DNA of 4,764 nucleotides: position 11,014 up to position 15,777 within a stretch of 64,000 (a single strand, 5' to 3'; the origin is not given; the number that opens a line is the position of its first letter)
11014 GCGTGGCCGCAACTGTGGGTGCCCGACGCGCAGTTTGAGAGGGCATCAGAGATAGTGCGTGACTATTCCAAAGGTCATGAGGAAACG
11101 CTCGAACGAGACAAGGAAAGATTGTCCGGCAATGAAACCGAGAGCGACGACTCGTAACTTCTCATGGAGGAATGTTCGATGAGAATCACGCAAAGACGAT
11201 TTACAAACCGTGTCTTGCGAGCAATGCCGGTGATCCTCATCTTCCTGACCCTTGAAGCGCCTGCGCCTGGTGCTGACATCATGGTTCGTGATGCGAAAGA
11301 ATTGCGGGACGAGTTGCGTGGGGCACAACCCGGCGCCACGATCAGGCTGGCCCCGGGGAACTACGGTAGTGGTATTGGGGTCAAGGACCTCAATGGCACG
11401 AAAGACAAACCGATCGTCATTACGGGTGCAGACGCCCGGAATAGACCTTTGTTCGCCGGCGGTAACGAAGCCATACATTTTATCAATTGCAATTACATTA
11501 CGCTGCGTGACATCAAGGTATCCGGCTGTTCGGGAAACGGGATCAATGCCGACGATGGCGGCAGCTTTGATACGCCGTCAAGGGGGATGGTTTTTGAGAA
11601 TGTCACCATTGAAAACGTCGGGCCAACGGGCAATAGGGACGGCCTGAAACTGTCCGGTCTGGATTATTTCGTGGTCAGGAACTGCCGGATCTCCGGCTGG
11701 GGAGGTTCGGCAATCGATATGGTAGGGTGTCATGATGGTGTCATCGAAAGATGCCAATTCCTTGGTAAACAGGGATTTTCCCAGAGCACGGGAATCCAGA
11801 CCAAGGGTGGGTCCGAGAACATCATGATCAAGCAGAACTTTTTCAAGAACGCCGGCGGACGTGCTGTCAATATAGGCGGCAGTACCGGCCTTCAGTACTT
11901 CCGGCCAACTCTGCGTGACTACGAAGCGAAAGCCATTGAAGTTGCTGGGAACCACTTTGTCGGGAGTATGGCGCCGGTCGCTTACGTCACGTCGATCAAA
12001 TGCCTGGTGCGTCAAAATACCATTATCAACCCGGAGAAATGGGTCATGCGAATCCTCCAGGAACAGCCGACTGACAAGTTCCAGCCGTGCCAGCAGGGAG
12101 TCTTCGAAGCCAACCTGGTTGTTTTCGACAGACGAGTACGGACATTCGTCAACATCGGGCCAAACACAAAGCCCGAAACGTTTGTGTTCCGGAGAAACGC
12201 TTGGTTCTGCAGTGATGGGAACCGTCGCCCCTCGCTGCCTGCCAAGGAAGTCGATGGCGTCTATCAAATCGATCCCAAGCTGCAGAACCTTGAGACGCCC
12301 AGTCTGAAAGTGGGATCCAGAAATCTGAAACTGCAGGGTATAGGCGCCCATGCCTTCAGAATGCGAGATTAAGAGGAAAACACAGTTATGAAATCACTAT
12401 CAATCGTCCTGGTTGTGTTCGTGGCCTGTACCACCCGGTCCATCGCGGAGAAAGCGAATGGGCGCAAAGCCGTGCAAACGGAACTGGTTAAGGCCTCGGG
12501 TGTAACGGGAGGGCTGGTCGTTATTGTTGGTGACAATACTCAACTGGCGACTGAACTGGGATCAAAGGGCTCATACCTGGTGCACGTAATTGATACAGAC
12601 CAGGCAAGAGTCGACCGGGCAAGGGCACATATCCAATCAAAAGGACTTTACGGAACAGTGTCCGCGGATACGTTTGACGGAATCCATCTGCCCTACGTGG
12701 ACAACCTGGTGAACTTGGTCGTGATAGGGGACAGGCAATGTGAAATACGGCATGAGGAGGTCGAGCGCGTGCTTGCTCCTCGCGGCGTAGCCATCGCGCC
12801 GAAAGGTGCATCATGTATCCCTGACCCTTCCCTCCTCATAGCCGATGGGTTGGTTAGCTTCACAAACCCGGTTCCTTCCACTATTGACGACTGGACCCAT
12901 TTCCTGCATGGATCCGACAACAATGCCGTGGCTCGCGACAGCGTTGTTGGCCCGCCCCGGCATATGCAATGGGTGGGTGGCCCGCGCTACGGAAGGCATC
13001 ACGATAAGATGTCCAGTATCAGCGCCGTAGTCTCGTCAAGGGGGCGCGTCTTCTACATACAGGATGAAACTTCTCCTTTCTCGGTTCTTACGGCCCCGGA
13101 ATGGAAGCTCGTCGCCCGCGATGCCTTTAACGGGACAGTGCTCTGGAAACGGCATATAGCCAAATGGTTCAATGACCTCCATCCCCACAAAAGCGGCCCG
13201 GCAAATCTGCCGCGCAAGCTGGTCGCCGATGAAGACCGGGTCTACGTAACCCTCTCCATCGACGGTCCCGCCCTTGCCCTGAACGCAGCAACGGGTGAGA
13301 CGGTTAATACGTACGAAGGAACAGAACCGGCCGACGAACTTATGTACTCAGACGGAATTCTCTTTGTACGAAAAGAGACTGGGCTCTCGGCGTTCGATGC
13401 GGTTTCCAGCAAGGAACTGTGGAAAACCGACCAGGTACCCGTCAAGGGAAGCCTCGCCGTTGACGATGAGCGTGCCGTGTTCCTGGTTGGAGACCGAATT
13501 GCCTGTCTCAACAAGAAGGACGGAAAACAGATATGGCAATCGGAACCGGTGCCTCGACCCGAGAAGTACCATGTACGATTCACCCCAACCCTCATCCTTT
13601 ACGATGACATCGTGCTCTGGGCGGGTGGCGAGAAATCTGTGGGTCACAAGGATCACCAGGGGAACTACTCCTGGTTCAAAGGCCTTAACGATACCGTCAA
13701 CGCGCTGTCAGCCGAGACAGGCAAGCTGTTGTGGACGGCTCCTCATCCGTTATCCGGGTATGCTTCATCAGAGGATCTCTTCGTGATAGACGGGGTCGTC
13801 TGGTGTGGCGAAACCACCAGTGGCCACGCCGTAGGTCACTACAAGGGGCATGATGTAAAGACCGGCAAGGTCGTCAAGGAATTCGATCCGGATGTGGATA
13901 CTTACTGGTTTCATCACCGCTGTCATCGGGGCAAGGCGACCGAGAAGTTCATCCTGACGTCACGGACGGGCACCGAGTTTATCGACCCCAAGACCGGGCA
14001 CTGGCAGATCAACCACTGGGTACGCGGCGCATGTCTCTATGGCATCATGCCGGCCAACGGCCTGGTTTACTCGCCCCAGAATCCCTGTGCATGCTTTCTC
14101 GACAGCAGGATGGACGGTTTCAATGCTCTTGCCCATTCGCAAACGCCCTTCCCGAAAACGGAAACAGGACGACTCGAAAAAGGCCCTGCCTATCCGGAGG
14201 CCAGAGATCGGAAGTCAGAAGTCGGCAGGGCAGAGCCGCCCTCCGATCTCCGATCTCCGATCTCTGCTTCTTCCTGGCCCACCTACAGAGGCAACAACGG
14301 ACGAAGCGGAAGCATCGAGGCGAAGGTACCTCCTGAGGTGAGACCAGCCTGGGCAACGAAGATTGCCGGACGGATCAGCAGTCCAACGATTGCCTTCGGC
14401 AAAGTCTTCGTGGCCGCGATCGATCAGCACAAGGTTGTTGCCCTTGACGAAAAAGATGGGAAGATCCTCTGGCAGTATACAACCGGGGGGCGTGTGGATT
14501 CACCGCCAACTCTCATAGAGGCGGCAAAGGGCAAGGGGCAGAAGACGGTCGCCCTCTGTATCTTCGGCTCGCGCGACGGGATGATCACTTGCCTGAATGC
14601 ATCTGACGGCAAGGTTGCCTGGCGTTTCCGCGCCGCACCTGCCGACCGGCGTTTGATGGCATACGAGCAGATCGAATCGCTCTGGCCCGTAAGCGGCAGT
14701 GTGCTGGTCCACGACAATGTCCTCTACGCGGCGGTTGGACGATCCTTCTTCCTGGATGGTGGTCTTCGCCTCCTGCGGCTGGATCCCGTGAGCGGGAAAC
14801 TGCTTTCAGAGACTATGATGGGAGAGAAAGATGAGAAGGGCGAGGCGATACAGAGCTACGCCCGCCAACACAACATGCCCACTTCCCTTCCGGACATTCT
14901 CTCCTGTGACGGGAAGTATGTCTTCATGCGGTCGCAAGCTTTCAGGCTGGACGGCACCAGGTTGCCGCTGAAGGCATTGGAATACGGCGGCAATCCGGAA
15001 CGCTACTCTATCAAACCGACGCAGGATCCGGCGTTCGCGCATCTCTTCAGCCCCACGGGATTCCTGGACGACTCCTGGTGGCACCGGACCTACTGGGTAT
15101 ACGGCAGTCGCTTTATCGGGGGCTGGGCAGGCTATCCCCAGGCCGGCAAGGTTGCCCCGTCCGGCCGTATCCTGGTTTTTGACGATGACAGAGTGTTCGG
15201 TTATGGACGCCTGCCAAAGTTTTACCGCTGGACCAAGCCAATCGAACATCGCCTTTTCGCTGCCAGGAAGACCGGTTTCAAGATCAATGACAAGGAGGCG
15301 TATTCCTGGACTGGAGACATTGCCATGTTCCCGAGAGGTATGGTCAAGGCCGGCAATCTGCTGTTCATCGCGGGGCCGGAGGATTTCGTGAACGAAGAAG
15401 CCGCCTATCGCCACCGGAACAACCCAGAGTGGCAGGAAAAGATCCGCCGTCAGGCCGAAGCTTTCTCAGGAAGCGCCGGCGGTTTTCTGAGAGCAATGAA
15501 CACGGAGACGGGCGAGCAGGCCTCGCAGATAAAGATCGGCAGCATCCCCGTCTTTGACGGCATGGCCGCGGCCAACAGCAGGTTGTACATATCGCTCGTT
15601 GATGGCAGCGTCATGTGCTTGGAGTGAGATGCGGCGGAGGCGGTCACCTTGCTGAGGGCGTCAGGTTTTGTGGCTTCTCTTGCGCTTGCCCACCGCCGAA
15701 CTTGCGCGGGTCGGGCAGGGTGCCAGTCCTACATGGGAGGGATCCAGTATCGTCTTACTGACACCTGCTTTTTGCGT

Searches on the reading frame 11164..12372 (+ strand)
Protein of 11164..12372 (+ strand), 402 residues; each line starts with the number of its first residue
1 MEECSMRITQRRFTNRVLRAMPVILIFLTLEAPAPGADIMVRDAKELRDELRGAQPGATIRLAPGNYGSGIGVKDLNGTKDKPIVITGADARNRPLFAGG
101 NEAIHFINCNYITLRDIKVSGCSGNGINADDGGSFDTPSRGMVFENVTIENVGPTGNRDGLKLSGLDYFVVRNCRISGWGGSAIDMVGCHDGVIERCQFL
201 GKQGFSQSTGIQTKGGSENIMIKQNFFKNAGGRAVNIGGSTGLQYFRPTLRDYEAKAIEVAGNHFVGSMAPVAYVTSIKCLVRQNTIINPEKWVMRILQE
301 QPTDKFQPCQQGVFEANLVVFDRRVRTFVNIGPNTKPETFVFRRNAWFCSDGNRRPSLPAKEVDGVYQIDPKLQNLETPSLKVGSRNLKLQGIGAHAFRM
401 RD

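Call 7: search_protein_families(library=pfam, proteins=[window:11164-12372:+], max_evalue=0.001)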
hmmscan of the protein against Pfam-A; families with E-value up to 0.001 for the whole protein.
window:11164-12372:+ (402 aa): 2 families
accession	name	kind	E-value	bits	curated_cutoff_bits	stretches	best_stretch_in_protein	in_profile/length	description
PF13229.12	Beta_helix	-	9.3e-14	51.8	25.9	1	103-272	2-142/158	Right handed beta helix region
PF05048.19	NosD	-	1.1e-07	32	23.6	1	97-230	56-173/212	Periplasmic copper-binding protein (NosD)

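Call 91: search_protein_families(library=ncbifam, proteins=[window:11164-12372:+], max_evalue=0.001)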
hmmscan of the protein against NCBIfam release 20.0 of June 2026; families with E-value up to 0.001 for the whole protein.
window:11164-12372:+ (402 aa): 1 family
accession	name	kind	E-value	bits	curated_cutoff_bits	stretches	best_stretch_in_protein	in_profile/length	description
TIGR04247.1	NosD_copper_fam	subfamily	2.3e-07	29.7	300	1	47-180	1-119/377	nitrous oxide reductase family maturation protein NosD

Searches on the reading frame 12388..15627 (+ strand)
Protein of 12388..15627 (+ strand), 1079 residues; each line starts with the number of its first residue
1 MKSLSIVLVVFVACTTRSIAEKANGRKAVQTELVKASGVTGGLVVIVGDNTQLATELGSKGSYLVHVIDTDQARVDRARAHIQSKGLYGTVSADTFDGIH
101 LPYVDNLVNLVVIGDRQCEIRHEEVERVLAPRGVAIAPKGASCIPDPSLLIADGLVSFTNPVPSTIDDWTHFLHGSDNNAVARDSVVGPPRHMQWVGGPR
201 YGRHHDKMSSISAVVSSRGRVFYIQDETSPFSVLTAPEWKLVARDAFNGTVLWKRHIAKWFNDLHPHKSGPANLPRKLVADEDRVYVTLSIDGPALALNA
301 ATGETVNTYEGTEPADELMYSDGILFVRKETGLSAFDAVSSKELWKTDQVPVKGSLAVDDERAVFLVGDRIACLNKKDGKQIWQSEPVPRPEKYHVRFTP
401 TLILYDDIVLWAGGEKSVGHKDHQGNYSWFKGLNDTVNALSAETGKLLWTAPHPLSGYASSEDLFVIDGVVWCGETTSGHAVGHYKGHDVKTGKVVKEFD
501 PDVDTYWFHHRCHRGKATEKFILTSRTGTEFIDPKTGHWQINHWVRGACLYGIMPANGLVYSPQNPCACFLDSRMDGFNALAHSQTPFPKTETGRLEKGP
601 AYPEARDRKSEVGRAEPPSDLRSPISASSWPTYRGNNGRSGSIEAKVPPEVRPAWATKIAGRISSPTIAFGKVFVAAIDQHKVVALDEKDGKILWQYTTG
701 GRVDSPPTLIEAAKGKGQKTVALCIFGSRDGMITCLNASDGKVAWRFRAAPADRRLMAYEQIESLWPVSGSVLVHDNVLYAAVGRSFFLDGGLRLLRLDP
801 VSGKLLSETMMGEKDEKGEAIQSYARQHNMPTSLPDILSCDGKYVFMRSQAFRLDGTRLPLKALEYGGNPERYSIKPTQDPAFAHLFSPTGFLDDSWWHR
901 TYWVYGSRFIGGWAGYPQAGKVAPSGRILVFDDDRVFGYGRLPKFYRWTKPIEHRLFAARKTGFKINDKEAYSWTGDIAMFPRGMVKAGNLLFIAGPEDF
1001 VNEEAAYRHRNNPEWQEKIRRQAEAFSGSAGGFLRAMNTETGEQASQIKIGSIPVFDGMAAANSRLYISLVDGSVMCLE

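Call 7: search_protein_families(library=pfam, proteins=[window:12388-15627:+], max_evalue=0.001)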
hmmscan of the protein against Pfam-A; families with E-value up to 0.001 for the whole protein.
window:12388-15627:+ (1079 aa): 3 families
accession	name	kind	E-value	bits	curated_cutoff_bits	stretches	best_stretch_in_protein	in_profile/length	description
PF13360.13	PQQ_2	-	5.8e-30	105.1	27.6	2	653-782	55-175/233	Outer membrane protein assembly factor BamB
PF13570.13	Beta-prop_ACSF4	-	4.1e-16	59.7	133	1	655-748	169-252/329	Beta-alanine-activating enzyme, beta-propeller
PF01011.28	PQQ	-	1.3e-06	27.9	26.7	0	666-747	53-140/595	Glucose/ethanol/alcohol dehydrogenase, beta-propeller domain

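Call 91: search_protein_families(library=ncbifam, proteins=[window:12388-15627:+], max_evalue=0.001)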
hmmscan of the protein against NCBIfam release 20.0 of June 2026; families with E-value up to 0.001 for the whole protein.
window:12388-15627:+ (1079 aa): 6 families
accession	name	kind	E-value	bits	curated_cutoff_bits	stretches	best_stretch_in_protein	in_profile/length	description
TIGR03300.1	assembly_YfgL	equivalog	1.1e-18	67.1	285.2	2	654-781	128-246/377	outer membrane protein assembly factor BamB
TIGR03075.1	PQQ_enz_alc_DH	subfamily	2.9e-16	59.2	480.05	1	650-815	46-203/530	PQQ-dependent dehydrogenase, methanol/ethanol family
NF008351.0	PRK11138.1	equivalog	1.4e-15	56.7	423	2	665-748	115-232/394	outer membrane protein assembly factor BamB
TIGR04528.1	acido_non_PQQ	subfamily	7.7e-12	44.7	650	1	628-755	4-136/493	acido-empty-quinoprotein group A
NF053615.1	SerThrKinAfsKStmc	equivalog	0.00019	20.2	1300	0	653-708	726-781/809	protein serine/threonine kinase AfsK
NF041516.1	PA2928_fam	subfamily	0.0006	19.3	70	0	681-746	314-373/376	PA2928 family protein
